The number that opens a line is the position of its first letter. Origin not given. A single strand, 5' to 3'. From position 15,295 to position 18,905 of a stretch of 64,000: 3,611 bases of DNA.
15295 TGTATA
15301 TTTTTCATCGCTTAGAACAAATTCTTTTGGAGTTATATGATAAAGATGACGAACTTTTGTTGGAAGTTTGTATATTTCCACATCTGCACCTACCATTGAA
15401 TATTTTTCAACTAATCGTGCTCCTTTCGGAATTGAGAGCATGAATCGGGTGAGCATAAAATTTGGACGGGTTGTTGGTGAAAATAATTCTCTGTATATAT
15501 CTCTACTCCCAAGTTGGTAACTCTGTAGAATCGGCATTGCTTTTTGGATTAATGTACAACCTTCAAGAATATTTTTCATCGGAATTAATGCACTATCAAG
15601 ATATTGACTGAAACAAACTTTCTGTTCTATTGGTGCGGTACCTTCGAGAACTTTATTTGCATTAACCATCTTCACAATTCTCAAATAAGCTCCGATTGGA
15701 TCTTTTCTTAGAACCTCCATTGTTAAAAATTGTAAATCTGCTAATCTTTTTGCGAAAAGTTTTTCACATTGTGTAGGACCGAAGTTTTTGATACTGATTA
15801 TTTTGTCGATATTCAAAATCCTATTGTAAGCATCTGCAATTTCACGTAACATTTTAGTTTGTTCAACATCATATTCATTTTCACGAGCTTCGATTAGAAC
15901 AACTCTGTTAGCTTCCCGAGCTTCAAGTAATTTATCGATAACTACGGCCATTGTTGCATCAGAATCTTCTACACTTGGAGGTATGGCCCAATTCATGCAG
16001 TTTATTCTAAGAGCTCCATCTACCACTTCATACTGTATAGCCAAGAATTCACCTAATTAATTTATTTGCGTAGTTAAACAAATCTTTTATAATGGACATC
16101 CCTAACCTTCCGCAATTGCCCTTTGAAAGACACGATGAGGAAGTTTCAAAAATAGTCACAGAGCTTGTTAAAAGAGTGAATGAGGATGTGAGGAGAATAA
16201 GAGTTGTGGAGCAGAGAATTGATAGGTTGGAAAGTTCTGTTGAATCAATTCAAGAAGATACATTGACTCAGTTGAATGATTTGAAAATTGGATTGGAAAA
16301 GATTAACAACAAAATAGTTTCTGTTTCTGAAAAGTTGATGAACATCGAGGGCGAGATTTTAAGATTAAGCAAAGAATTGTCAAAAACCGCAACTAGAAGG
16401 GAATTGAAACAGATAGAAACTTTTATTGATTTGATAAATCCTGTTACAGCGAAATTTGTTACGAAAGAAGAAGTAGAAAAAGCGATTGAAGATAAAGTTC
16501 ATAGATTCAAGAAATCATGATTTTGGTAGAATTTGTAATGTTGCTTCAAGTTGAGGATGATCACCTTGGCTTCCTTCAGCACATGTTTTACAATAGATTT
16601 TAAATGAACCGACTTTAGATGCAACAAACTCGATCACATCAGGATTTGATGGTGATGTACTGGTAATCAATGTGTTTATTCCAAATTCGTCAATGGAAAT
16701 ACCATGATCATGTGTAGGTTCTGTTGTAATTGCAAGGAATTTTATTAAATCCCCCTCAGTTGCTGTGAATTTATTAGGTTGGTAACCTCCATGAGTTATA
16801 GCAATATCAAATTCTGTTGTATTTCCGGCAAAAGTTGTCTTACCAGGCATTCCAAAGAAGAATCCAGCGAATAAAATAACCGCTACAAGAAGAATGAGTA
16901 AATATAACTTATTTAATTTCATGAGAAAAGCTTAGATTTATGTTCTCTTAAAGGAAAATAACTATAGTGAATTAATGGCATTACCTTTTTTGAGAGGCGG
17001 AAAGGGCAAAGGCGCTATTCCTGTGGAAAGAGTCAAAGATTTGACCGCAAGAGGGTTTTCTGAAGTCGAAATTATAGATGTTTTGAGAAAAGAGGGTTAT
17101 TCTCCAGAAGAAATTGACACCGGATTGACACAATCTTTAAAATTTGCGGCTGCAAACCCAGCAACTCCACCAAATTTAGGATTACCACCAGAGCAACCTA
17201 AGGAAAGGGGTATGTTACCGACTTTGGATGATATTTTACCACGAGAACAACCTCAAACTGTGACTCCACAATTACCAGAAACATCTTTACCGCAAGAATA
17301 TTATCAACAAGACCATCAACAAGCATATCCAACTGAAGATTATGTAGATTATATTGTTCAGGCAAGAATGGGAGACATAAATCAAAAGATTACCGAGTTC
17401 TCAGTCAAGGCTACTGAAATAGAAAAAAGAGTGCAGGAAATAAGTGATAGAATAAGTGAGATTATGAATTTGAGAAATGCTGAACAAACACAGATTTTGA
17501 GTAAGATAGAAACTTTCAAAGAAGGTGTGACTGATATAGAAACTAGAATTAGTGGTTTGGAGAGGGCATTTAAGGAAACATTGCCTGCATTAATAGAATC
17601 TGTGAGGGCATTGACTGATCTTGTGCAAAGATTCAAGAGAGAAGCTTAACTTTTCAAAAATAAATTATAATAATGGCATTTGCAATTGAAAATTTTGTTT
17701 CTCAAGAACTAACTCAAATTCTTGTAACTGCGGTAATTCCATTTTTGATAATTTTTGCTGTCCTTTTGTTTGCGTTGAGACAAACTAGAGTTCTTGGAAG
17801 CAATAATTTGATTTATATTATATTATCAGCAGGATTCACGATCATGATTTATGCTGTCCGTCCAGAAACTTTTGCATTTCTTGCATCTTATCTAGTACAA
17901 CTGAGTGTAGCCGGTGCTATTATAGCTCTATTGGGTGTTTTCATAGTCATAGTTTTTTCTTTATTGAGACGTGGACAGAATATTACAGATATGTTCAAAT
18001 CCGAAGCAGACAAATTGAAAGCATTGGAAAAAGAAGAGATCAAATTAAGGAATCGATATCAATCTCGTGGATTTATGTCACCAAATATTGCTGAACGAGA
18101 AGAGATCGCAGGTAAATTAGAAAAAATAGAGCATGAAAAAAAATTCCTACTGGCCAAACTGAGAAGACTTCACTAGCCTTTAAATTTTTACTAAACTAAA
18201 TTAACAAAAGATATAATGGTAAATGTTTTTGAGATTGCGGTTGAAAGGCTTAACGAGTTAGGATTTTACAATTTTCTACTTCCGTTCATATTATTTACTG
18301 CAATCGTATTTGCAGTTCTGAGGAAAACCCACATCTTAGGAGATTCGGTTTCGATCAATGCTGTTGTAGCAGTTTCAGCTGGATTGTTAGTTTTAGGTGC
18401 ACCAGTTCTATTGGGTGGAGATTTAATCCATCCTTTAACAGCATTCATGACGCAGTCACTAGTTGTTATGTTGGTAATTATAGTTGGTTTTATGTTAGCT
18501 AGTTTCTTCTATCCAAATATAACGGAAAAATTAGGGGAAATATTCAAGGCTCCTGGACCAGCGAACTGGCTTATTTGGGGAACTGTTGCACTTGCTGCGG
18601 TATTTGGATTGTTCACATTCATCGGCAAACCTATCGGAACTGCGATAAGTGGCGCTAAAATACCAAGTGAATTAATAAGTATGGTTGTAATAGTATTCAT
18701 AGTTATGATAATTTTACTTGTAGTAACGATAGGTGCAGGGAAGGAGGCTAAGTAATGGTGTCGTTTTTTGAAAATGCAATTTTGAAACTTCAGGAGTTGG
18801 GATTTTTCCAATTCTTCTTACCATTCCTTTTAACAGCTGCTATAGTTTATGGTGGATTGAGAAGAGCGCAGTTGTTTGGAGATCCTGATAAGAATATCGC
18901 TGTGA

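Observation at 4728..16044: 14-gene type IV pilus-like operon with about a dozen prepilin-like proteins and no archaellum-specific genes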

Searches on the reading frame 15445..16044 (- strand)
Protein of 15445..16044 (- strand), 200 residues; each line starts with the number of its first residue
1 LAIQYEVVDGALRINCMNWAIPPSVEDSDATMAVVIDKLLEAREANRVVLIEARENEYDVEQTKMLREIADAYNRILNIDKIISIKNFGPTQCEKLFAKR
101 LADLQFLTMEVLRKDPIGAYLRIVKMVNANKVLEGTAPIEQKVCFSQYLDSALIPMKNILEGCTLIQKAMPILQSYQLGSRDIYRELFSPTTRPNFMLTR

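Call 106: search_protein_representatives(protein=window:15445-16044:-)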
Query: 200 residues. Proteins with E-value up to 0.001 (for the whole library): 216; up to 1e-10: 116; up to 1e-30: 11. The best 150 are listed.
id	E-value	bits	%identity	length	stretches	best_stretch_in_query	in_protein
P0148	3.5e-69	249.0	56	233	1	1-200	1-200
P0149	4.9e-57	209.5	54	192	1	1-183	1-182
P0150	2.4e-44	168.1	47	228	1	23-200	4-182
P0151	1.8e-42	162.0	62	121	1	1-121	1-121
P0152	8.2e-42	159.9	54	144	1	3-138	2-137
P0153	8.0e-41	156.6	42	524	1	2-200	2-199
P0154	1.7e-38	149.0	46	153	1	2-150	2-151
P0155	8.7e-35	137.0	46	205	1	32-199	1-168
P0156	1.4e-33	133.0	42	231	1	4-200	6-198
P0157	1.5e-31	126.4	36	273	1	6-200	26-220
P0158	1.7e-31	126.2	39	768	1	11-200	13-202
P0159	4.0e-30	121.7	35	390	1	4-200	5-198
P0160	5.1e-30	121.4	37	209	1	9-199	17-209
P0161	1.8e-29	119.6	40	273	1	5-200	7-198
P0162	2.4e-28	115.9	35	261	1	6-200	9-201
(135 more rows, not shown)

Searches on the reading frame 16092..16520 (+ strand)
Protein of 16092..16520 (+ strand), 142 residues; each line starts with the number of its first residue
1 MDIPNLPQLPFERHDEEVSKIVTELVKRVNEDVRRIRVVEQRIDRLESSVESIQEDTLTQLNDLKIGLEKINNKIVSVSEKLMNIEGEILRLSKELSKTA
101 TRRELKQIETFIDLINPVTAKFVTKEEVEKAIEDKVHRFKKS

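Call 22: search_protein_families(library=pfam, proteins=[window:16092-16520:+], max_evalue=1)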
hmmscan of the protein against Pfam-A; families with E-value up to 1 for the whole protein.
window:16092-16520:+ (142 aa): 30 families (the best 25 are shown)
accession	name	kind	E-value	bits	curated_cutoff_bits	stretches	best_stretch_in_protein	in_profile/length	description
PF24164.1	TMP_N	-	0.0041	18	27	1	58-110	29-81/82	Tape measure protein N-terminal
PF06419.17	COG6_N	-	0.013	16.1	27.4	1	59-132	40-111/114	Conserved oligomeric complex COG6, N-terminal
PF20667.3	Sec10_N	-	0.015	15.8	27.4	1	39-116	22-97/118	Exocyst complex component Sec10, N-terminal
PF14389.11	Lzipper-MIP1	-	0.017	15.9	32.2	1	15-58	39-82/84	Leucine-zipper of ternary complex factor MIP1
PF25541.1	TBCA_PH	-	0.017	15.3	27.8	1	23-110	15-99/139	PH domain-containing proteins, TBCA domain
PF22638.1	FlgK_D1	-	0.02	14.9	28.6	1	25-79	42-96/233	Flagellar hook-associated protein FlgK helical domain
PF14712.11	Snapin_Pallidin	-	0.032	15.1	29.6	1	31-92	24-88/89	Snapin/Pallidin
PF07851.19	TMEM120A-B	-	0.035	13.8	29.8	1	12-92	22-99/324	TMEM120A/B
PF05531.17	NPV_P10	-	0.038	14.9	29.8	2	36-86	13-62/75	Nucleopolyhedrovirus P10 protein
PF12308.13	Noelin-1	-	0.087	13.4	25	0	16-59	49-92/100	Neurogenesis glycoprotein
PF10805.13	DUF2730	-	0.091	13.3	24.9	1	33-86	38-90/102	Protein of unknown function (DUF2730)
PF08824.15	Serine_rich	-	0.093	13.1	26.9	1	13-64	12-62/157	Serine rich protein interaction domain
PF01496.24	V_ATPase_I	-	0.093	11.1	30.7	1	19-115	22-119/815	V-type ATPase 116kDa subunit family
PF04513.17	Baculo_PEP_C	-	0.11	13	38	1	23-110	48-136/140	Baculovirus polyhedron envelope protein, PEP, C terminus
PF23569.1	NBD_SMAX1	-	0.13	12.3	27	1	64-133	23-92/212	SMAX1 nucleotide binding domain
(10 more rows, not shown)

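Call 111: search_protein_families(library=ncbifam, proteins=[window:16092-16520:+], max_evalue=0.1)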
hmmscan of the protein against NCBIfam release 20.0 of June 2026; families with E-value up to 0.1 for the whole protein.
window:16092-16520:+ (142 aa): 7 families
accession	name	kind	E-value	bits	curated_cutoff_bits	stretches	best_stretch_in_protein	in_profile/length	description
NF045487.1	ASRP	equivalog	5.5e-05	22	300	1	16-110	365-460/593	archaea-specific SMC-related protein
TIGR04527.1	mycoplas_twoTM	subfamily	0.00028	20.7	125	1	13-131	68-182/248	MG_279/MG_280 family protein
NF047515.1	SpiroCoCo_C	equivalog_domain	0.00047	19.4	125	1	16-104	148-235/313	SpiroCoCo family coiled-coil protein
NF038218.1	IcmG_DotF_IVB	equivalog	0.00082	19.1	200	1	29-114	112-200/266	type IVB secretion system protein IcmG/DotF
NF053852.1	vesicle_Bd0635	exception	0.0014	18.3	250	1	13-132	42-158/223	CpoB-like predatory vesicle lipoprotein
NF049872.2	cytotoxin_MakB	equivalog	0.021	14.2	240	1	14-115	97-198/349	alpha-pore-forming cytotoxin subunit MakB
NF001421.0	PRK00295.1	equivalog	0.063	13.5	95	0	39-66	3-29/68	hypothetical protein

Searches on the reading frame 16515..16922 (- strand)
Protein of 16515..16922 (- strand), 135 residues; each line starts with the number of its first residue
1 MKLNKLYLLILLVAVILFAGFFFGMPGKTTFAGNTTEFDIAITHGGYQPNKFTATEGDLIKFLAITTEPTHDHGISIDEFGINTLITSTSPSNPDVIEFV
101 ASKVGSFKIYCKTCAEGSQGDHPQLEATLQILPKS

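Call 22: search_protein_families(library=pfam, proteins=[window:16515-16922:-], max_evalue=1)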
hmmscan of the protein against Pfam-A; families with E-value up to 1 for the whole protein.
window:16515-16922:- (135 aa): 1 family
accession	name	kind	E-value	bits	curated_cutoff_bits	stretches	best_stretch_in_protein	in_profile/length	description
PF13473.12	Cupredoxin_1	-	7.3e-07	29.6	27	1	17-120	5-100/104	Cupredoxin-like domain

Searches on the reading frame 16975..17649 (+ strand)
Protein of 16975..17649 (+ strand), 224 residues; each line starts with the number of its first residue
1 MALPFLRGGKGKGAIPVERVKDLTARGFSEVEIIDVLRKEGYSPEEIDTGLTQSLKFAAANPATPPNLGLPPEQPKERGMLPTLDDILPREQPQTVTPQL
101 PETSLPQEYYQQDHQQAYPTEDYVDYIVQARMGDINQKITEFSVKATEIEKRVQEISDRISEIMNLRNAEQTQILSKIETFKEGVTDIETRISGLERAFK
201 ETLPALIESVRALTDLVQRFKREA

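Call 22: search_protein_families(library=pfam, proteins=[window:16975-17649:+], max_evalue=1)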
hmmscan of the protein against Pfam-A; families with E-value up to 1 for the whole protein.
window:16975-17649:+ (224 aa): 18 families
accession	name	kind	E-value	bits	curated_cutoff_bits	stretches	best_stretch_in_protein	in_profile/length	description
PF04740.18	LXG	-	9.5e-05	22.8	26.5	1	125-219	93-188/202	LXG domain of WXG superfamily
PF23432.1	DUF7118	-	0.0025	17.5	27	1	85-205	69-184/357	Domain of unknown function (DUF7118)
PF10372.14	CdaS_N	-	0.0027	18.2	27.2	1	147-193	12-58/69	Diadenylate cyclase CdaS, N-terminal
PF05377.16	FlaC_arch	-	0.0094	16.8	27.8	1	131-163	1-33/55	Flagella accessory protein C (FlaC)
PF21982.2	RecX_HTH1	-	0.013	15.9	26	1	23-48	9-34/40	RecX, first three-helix domain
PF05531.17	NPV_P10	-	0.024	15.6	29.8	0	172-217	7-58/75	Nucleopolyhedrovirus P10 protein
PF05266.19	DUF724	-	0.037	14.3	38.4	1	131-202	62-184/188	Protein of unknown function (DUF724)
PF05700.16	BCAS2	-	0.038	14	24.5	1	144-200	134-190/206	Breast carcinoma amplified sequence 2 (BCAS2)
PF04513.17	Baculo_PEP_C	-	0.044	14.3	38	1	128-213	43-118/140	Baculovirus polyhedron envelope protein, PEP, C terminus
PF22448.1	RepB_primase_C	-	0.06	13.7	26.1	0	37-53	14-30/54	RepB DNA-primase C-terminal helical domain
PF06009.19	Laminin_II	-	0.064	13.7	33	1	137-197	3-66/138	Laminin Domain II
PF23005.1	DUF7032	-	0.078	13.2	27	0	174-219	28-76/115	Domain of unknown function (DUF7032)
PF25443.1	ANG-1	-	0.095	13.3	28.5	1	136-195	20-79/105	ANG-1-like domain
PF03902.18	Gal4_dimer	-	0.097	13.3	22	0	186-205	6-25/54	Gal4-like dimerisation domain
PF13874.11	Nup54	-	0.13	12.7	30.5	1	135-193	34-89/140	Nucleoporin complex subunit 54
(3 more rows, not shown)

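Call 48: search_protein_families(library=pfam, alignment_id=A2, max_evalue=0.05)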
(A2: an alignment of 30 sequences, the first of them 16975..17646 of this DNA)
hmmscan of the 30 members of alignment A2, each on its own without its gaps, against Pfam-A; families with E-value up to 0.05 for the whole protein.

A. member 1, window:16975-17646:+ (224 aa): 9 families
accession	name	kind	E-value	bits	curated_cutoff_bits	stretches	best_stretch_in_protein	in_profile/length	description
PF04740.18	LXG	-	9.5e-05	22.8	26.5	1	125-219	93-188/202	LXG domain of WXG superfamily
PF23432.1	DUF7118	-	0.0025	17.5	27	1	85-205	69-184/357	Domain of unknown function (DUF7118)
PF10372.14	CdaS_N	-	0.0027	18.2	27.2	1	147-193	12-58/69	Diadenylate cyclase CdaS, N-terminal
PF05377.16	FlaC_arch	-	0.0094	16.8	27.8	0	131-163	1-33/55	Flagella accessory protein C (FlaC)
PF21982.2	RecX_HTH1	-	0.013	15.9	26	1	23-48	9-34/40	RecX, first three-helix domain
PF05531.17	NPV_P10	-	0.024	15.6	29.8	0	172-217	7-58/75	Nucleopolyhedrovirus P10 protein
PF05266.19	DUF724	-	0.037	14.3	38.4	0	131-202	62-184/188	Protein of unknown function (DUF724)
PF05700.16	BCAS2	-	0.038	14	24.5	0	144-200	134-190/206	Breast carcinoma amplified sequence 2 (BCAS2)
PF04513.17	Baculo_PEP_C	-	0.044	14.3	38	0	128-213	43-118/140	Baculovirus polyhedron envelope protein, PEP, C terminus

B. families by the number of members that match (of 30 scanned): 132 families (the first 25 are shown)
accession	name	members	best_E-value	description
PF21982.2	RecX_HTH1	19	0.0002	RecX, first three-helix domain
PF04740.18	LXG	14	4.9e-05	LXG domain of WXG superfamily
PF23991.1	DUF7310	13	9.6e-06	Coiled-coil region of unknown function (DUF7310)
PF02403.27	Seryl_tRNA_N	13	0.00015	Seryl-tRNA synthetase N-terminal domain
PF23005.1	DUF7032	11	0.00013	Domain of unknown function (DUF7032)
PF04513.17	Baculo_PEP_C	11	0.00098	Baculovirus polyhedron envelope protein, PEP, C terminus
PF05377.16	FlaC_arch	10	0.0056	Flagella accessory protein C (FlaC)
PF14712.11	Snapin_Pallidin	9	9.4e-06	Snapin/Pallidin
PF05531.17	NPV_P10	9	3.9e-05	Nucleopolyhedrovirus P10 protein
PF04108.17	ATG17_like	8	0.00039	Autophagy protein ATG17-like domain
PF10372.14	CdaS_N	7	0.00068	Diadenylate cyclase CdaS, N-terminal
PF03961.19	FapA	7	0.0012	Flagellar Assembly Protein A beta solenoid domain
PF11932.13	DUF3450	6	0.0018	Protein of unknown function (DUF3450)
PF07889.17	DUF1664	6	0.0032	Protein of unknown function (DUF1664)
PF05266.19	DUF724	6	0.0043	Protein of unknown function (DUF724)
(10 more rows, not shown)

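Call 49: search_solved_structures(query=A2, max_evalue=1, show_alignments=2)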
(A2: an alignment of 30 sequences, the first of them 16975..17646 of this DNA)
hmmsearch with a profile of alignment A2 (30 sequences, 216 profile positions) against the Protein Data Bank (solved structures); distinct sequences matched with E-value up to 1: 123 (the best 60 are shown).
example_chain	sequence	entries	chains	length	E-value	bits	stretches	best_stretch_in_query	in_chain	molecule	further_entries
6gao_A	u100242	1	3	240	3.3e-07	33.6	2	119-190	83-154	Outer capsid protein sigma-1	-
6b3o_A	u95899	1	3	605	9.7e-05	25.5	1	111-149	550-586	Spike glycoprotein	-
2yo3_A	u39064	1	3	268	0.00011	25.4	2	105-161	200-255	GENERAL CONTROL PROTEIN GCN4, PUTATIVE INNER MEMBRANE PROTEIN, GENERAL CONTROL PROTEIN GCN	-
7zr2_A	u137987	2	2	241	0.00027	24.1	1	133-192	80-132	Spike protein S2',Chimeric protein mimic of SARS-CoV-2 Spike HR1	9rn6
6gaj_A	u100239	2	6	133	0.0012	22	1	123-188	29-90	Outer capsid protein sigma-1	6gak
7pnm_A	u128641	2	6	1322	0.0013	21.8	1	115-150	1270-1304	Spike glycoprotein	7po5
6nzk_A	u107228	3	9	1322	0.0014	21.8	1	115-150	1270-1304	Spike surface glycoprotein | Spike glycoprotein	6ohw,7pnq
8vl3_A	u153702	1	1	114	0.0015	21.6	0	22-51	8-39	De novo designed protein F3 parent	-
8skx_A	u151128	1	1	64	0.0017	21.5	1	22-55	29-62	Miniprotein HHH_rd4_0518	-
6fia_A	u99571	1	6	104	0.0024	21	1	121-175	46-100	LINE-1 retrotransposable element ORF1 protein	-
2yny_A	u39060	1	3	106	0.0038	20.3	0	124-158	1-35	GENERAL CONTROL PROTEIN GCN4, PUTATIVE INNER MEMBRANE PROTEIN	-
9osb_A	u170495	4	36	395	0.0041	20.2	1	124-191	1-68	Major capsid protein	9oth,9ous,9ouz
3jcl_A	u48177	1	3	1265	0.0043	20.2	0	122-150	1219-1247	Spike glycoprotein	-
5aps_A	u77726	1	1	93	0.0068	19.5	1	122-189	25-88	GENERAL CONTROL PROTEIN GCN4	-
8ohn_A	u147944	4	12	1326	0.0068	19.5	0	122-150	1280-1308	Spike glycoprotein | Spike glycoprotein,General control transcription factor GCN4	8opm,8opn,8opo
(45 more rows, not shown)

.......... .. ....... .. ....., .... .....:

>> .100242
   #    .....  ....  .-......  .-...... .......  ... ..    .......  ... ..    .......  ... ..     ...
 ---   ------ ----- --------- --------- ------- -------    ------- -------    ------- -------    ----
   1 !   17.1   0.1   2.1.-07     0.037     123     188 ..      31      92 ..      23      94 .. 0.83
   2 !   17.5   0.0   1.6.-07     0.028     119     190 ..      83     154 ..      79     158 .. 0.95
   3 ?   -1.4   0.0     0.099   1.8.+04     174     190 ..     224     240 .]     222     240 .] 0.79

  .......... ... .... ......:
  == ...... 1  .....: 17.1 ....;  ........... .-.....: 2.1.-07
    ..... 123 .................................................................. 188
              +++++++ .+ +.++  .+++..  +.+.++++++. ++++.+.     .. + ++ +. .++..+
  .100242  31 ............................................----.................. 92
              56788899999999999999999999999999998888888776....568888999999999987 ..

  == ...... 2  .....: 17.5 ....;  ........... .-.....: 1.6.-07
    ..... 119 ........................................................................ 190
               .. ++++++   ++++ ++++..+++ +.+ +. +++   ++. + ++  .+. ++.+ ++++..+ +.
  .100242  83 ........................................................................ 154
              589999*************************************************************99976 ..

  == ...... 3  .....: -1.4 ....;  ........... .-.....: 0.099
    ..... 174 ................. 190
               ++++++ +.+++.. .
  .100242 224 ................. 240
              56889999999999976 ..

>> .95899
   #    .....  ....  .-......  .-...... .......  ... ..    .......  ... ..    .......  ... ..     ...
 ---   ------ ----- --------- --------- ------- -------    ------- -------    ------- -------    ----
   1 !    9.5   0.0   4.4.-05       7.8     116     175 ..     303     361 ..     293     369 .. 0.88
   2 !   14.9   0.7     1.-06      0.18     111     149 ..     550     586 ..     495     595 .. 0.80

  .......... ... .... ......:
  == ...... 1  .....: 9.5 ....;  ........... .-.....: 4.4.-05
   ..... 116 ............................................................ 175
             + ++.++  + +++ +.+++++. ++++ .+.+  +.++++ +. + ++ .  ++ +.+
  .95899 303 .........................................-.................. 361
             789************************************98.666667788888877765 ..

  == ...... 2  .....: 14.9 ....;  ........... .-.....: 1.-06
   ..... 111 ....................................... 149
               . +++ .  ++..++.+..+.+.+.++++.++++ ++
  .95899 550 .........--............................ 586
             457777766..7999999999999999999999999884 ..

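Call 78: find_related_loci(query=A2, collection=metagenome_contigs, flank=6000)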
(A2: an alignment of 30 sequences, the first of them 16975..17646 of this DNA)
Query A2 (224 aa) in metagenome_contigs; peptide patterns used: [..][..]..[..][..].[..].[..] (x = any residue, [..] = any of these).
236 stretches matched a pattern; 197 encode a relative of the query (tblastn E <= 1e-3); the best 80 are kept; 80 distinct loci.
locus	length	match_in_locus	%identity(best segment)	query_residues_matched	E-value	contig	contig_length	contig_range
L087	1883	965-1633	75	1-224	3e-109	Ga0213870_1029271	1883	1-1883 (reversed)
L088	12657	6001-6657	74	1-224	2e-103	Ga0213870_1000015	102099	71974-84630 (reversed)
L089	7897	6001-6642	73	1-224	2e-101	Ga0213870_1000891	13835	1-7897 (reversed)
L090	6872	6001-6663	72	1-224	3e-100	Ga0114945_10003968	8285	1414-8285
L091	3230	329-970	52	3-224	1e-68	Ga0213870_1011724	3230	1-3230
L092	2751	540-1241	47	1-224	2e-67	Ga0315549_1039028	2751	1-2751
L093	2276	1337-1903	52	10-224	5e-68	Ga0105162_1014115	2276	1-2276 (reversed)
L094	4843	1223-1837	50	11-224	2e-66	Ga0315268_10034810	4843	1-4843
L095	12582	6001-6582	54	16-223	3e-66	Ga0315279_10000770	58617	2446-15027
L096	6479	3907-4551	52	3-224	1e-65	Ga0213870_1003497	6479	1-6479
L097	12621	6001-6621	50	11-224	4e-65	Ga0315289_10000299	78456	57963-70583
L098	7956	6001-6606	53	11-224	7e-65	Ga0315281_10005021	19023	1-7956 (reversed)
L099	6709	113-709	51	10-223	7e-65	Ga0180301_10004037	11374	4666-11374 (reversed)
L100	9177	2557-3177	49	11-224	5e-65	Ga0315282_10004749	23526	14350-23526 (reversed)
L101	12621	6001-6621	49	11-224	6e-65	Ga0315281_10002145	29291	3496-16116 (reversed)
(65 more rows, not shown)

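Call 111: search_protein_families(library=ncbifam, proteins=[window:16975-17649:+], max_evalue=0.1)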
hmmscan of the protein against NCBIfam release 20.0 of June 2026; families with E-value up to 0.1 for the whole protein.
window:16975-17649:+ (224 aa): 13 families
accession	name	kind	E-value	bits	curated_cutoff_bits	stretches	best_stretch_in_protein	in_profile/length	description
NF047515.1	SpiroCoCo_C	equivalog_domain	5.3e-05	22.5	125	1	134-219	118-201/313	SpiroCoCo family coiled-coil protein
NF041034.1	Rad50_Sulf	equivalog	5.9e-05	21.1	1000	1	134-201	444-511/872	DNA double-strand break repair ATPase Rad50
NF045487.1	ASRP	equivalog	9.1e-05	21.2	300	1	131-210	409-487/593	archaea-specific SMC-related protein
NF002244.0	PRK01156.1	equivalog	0.0013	16.9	847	1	130-199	660-725/895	DNA double-strand break repair ATPase Rad50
NF003034.1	PRK03918.1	equivalog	0.0029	15.7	700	1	130-201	207-277/878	DNA double-strand break repair ATPase Rad50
NF038218.1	IcmG_DotF_IVB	equivalog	0.017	14.8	200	1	94-188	82-175/266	type IVB secretion system protein IcmG/DotF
NF053525.1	thylo_ssr2422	subfamily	0.019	15.4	38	0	170-202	10-42/77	ssr2422 family thylakoid membrane protein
TIGR04527.1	mycoplas_twoTM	subfamily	0.02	14.6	125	1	131-205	69-147/248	MG_279/MG_280 family protein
NF002446.0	PRK01611.3-3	equivalog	0.025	12.9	399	1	145-219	218-291/636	arginine--tRNA ligase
NF001057.0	PRK00117.3-3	equivalog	0.028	14.5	146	0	21-54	11-44/151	recombination regulator RecX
NF003379.0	PRK04456.1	domain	0.034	12.8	372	1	148-211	87-149/464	acetyl-CoA decarbonylase/synthase complex subunit beta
NF003844.0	PRK05423.1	equivalog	0.043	13.7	122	1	121-170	59-108/110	DUF496 family protein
NF033930.1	pneumo_PspA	exception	0.091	11.4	850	1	119-198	236-316/659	pneumococcal surface protein A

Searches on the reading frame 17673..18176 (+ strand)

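Call 22: search_protein_families(library=pfam, proteins=[window:17673-18176:+], max_evalue=1)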
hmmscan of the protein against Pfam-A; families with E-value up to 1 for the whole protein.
window:17673-18176:+ (167 aa): 0 families

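Call 111: search_protein_families(library=ncbifam, proteins=[window:17673-18176:+], max_evalue=0.1)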
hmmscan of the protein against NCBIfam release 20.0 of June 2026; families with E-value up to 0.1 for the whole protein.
window:17673-18176:+ (167 aa): 1 family
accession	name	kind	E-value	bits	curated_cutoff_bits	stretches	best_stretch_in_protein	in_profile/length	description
TIGR00544.1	lgt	equivalog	0.011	15.2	118.9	1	17-97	188-267/280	prolipoprotein diacylglyceryl transferase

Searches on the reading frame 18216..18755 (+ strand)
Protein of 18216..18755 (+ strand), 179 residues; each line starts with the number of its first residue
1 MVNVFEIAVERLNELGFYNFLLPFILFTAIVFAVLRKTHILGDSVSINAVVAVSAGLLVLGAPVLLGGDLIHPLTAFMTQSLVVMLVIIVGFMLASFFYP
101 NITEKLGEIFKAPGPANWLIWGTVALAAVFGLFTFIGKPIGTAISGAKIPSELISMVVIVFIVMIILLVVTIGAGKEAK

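Call 22: search_protein_families(library=pfam, proteins=[window:18216-18755:+], max_evalue=1)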
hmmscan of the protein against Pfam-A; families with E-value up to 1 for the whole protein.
window:18216-18755:+ (179 aa): 2 families
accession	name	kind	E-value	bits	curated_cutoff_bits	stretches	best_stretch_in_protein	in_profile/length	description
PF04276.17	DUF443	-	0.062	13.5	26.2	1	127-173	65-111/202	Protein of unknown function (DUF443)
PF07264.17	EI24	-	0.57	10.7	32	0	11-169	13-128/199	Sulfate transporter CysZ/Etoposide-induced protein 2.4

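Call 111: search_protein_families(library=ncbifam, proteins=[window:18216-18755:+], max_evalue=0.1)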
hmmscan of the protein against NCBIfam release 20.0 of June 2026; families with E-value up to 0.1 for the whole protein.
window:18216-18755:+ (179 aa): 0 families
